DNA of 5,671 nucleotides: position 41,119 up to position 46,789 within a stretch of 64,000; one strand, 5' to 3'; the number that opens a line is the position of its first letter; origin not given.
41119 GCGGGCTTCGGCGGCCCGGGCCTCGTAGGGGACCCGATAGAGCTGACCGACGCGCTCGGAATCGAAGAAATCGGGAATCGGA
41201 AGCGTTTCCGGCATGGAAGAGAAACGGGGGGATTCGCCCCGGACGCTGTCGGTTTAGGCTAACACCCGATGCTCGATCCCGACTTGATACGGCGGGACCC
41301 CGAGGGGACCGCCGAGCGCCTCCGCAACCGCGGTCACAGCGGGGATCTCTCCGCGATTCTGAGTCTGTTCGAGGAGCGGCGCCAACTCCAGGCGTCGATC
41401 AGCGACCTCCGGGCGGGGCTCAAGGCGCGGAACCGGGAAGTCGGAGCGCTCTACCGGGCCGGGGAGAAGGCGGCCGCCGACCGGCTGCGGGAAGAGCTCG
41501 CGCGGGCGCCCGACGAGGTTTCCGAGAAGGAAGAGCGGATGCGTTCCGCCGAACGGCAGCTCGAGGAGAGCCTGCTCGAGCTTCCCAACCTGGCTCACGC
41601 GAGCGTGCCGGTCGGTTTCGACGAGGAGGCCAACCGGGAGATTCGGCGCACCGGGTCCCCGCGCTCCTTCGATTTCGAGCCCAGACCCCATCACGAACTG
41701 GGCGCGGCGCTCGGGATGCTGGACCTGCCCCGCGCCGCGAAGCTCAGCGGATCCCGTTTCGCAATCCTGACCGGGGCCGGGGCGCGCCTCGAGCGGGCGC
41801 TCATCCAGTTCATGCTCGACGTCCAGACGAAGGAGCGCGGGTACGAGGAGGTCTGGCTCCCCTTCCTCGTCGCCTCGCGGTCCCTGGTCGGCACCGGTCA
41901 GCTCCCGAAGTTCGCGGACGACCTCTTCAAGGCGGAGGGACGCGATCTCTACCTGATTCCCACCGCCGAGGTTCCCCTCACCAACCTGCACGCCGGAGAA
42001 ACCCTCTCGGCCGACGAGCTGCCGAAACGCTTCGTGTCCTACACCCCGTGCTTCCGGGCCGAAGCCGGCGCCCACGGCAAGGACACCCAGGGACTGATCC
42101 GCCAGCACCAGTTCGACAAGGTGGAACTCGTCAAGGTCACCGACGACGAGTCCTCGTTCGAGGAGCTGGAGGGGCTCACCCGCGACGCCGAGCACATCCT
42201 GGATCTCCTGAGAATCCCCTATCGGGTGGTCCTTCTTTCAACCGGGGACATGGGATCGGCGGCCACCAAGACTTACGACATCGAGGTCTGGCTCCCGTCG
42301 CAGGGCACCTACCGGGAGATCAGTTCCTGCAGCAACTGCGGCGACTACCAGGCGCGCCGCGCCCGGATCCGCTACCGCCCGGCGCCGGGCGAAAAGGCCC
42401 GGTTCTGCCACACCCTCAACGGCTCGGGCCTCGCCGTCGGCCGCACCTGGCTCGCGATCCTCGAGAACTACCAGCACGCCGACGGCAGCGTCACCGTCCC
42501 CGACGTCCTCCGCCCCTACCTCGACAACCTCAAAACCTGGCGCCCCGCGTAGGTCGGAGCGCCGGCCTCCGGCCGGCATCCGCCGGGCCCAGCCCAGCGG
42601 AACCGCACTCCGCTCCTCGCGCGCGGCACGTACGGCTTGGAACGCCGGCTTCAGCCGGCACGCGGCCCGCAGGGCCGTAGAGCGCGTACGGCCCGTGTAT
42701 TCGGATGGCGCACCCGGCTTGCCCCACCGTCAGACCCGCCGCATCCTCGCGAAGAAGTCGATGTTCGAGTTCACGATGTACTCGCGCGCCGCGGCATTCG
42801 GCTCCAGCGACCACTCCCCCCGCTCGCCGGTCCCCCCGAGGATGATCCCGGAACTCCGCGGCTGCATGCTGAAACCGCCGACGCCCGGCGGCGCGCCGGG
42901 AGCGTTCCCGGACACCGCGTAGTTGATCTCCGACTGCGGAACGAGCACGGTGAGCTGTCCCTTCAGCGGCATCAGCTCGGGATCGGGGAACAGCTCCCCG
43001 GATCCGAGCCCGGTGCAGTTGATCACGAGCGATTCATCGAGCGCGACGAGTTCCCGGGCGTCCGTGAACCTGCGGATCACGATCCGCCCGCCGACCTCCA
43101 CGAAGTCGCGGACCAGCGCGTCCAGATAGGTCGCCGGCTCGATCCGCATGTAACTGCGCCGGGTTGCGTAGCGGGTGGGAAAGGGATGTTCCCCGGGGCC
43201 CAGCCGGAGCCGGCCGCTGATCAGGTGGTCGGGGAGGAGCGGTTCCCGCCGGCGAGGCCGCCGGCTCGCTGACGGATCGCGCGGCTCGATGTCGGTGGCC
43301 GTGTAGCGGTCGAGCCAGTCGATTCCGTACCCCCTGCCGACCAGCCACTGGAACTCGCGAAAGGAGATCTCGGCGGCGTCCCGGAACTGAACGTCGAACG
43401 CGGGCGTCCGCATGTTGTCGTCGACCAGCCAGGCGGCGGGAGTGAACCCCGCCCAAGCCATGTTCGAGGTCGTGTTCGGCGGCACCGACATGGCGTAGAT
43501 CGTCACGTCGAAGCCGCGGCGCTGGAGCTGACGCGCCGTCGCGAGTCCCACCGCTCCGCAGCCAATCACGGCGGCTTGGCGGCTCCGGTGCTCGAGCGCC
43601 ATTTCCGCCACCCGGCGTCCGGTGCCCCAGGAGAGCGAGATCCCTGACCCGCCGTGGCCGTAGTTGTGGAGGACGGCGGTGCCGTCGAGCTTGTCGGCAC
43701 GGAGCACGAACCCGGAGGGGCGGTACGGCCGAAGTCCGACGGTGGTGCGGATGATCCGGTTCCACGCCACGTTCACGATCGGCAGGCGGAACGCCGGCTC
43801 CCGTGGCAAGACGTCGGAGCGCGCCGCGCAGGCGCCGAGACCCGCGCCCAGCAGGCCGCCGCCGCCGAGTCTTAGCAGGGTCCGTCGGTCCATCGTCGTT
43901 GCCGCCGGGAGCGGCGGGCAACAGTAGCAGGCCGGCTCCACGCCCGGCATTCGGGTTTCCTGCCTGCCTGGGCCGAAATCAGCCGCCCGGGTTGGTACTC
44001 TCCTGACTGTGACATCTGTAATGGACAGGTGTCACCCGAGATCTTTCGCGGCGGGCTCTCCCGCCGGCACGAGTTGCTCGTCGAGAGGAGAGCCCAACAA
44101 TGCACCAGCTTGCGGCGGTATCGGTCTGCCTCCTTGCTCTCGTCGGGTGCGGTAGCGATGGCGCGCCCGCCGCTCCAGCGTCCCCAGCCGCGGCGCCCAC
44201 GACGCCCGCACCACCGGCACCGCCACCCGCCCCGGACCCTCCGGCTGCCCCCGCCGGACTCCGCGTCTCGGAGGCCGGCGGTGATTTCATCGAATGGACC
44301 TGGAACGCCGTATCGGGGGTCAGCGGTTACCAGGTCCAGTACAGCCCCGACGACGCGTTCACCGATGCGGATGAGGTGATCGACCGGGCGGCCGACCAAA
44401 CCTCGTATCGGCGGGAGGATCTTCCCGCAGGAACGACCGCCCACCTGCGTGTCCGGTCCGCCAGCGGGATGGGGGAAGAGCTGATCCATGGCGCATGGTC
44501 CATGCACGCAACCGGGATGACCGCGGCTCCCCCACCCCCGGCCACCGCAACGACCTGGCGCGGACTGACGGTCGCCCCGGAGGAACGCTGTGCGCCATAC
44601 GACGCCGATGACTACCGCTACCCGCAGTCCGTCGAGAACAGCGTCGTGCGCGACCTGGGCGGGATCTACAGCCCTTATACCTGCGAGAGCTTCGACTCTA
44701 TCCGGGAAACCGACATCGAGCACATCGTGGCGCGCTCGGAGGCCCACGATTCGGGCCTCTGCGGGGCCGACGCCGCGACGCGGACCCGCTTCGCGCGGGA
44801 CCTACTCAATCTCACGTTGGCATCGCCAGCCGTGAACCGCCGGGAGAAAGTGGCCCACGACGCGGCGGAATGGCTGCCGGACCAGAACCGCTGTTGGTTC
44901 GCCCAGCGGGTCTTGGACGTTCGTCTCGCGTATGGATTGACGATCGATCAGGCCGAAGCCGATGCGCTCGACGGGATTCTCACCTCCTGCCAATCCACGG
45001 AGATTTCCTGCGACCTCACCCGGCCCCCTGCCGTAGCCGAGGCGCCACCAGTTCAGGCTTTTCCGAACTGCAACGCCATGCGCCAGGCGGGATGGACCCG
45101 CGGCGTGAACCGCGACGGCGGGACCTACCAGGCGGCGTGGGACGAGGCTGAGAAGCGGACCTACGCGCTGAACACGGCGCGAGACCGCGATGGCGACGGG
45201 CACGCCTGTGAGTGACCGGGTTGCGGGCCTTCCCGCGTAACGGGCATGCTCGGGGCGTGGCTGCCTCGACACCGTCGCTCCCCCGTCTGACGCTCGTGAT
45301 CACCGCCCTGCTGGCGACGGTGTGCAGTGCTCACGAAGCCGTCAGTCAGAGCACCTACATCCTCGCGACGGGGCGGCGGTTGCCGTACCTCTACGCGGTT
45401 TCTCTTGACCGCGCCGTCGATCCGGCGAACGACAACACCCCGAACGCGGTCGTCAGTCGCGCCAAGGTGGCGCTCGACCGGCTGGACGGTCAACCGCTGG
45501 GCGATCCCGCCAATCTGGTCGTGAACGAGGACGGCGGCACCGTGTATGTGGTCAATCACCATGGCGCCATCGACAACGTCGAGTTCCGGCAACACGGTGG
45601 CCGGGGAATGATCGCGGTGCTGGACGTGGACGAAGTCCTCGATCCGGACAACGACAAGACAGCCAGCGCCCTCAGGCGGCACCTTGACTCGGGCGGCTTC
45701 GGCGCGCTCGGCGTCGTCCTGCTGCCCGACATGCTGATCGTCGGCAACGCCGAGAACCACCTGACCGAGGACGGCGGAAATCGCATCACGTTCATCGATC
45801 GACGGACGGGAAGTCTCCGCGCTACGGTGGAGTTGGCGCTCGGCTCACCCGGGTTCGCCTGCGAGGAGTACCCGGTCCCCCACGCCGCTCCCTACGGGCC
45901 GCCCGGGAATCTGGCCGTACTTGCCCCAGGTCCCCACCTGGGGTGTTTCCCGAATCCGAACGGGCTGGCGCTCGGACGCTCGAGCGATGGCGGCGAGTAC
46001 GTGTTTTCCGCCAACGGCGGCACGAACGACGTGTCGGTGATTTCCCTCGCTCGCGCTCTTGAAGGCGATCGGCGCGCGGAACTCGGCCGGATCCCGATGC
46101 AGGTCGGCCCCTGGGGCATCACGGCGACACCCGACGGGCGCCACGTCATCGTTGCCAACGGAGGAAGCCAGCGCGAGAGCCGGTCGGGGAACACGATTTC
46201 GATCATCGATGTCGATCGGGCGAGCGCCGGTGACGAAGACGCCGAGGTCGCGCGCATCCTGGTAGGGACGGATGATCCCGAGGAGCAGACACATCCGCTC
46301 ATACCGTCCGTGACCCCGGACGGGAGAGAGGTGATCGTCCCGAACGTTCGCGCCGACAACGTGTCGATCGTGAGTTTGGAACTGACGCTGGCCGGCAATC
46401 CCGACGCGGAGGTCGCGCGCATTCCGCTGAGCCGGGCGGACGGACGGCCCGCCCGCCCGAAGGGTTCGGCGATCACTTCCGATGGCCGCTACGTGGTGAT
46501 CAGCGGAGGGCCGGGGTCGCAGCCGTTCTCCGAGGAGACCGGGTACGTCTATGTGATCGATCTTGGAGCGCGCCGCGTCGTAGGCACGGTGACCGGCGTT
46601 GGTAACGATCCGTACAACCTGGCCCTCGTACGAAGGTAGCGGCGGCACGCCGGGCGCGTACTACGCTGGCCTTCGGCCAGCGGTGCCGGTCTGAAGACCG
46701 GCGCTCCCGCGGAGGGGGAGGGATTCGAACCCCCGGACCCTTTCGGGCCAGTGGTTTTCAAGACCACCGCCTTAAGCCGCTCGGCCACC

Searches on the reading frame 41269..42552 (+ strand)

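Call 65: search_protein_families(library=pfam, proteins=[window:41269-42552:+], max_evalue=0.001)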
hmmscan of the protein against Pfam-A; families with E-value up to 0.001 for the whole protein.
window:41269-42552:+ (427 aa): 2 families
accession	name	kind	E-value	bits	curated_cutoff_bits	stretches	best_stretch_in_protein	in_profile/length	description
PF00587.30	tRNA-synt_2b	-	2.5e-38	132.4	29.3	1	223-401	7-179/179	tRNA synthetase class II core domain (G, H, P, S and T)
PF02403.27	Seryl_tRNA_N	-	5.7e-20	72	28.2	1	1-108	1-107/108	Seryl-tRNA synthetase N-terminal domain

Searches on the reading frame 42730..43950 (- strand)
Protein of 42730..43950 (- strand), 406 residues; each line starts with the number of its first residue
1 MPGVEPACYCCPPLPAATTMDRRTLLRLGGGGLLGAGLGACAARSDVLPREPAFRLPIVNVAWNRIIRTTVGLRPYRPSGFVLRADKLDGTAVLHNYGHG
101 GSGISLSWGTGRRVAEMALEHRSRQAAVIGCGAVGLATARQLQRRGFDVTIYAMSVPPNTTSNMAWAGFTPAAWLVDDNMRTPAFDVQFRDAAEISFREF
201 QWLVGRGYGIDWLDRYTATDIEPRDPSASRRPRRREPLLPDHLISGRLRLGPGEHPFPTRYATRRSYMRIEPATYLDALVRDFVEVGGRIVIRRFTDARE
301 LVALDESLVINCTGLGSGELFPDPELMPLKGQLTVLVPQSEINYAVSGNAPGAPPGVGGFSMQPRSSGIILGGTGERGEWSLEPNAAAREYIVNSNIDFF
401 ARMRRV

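Call 65: search_protein_families(library=pfam, proteins=[window:42730-43950:-], max_evalue=0.001)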
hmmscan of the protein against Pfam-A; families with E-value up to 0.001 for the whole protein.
window:42730-43950:- (406 aa): 1 family
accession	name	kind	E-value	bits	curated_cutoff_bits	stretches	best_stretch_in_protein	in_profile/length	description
PF01266.30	DAO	-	5.3e-33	115.4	27.9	2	126-401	2-298/353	FAD dependent oxidoreductase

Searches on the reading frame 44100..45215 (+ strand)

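Call 65: search_protein_families(library=pfam, proteins=[window:44100-45215:+], max_evalue=0.001)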
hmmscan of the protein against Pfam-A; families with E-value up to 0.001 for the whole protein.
window:44100-45215:+ (371 aa): 3 families
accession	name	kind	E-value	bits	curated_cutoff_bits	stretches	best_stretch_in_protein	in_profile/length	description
PF07510.16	GmrSD_C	-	1.6e-06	28.5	23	1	202-260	47-101/138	GmrSD restriction endonucleases, C-terminal domain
PF00041.27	fn3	-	5.5e-06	26.9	25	1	50-126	2-74/84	Fibronectin type III domain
PF05901.16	Excalibur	-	0.00015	22.5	22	0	321-371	1-36/36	Excalibur calcium-binding domain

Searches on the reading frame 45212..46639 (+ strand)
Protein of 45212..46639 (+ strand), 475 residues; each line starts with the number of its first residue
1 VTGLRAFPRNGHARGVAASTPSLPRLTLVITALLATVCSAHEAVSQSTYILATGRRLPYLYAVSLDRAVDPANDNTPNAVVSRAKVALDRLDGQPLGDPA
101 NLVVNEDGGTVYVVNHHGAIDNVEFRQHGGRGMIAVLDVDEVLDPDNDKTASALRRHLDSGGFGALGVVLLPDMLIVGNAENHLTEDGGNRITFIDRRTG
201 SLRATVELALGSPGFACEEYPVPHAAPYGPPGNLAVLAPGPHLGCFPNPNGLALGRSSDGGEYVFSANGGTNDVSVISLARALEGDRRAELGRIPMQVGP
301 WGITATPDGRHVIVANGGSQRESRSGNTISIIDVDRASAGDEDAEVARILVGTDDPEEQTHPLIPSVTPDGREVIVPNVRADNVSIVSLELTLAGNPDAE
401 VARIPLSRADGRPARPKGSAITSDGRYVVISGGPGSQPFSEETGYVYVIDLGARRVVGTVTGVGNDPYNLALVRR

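Call 65: search_protein_families(library=pfam, proteins=[window:45212-46639:+], max_evalue=0.001)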
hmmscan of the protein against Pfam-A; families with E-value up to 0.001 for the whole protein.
window:45212-46639:+ (475 aa): 1 family
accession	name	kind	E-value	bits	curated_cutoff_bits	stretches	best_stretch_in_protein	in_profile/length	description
PF10282.15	Lactonase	-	1.5e-05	24.8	21.7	0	245-389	35-172/344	Lactonase, 7-bladed beta-propeller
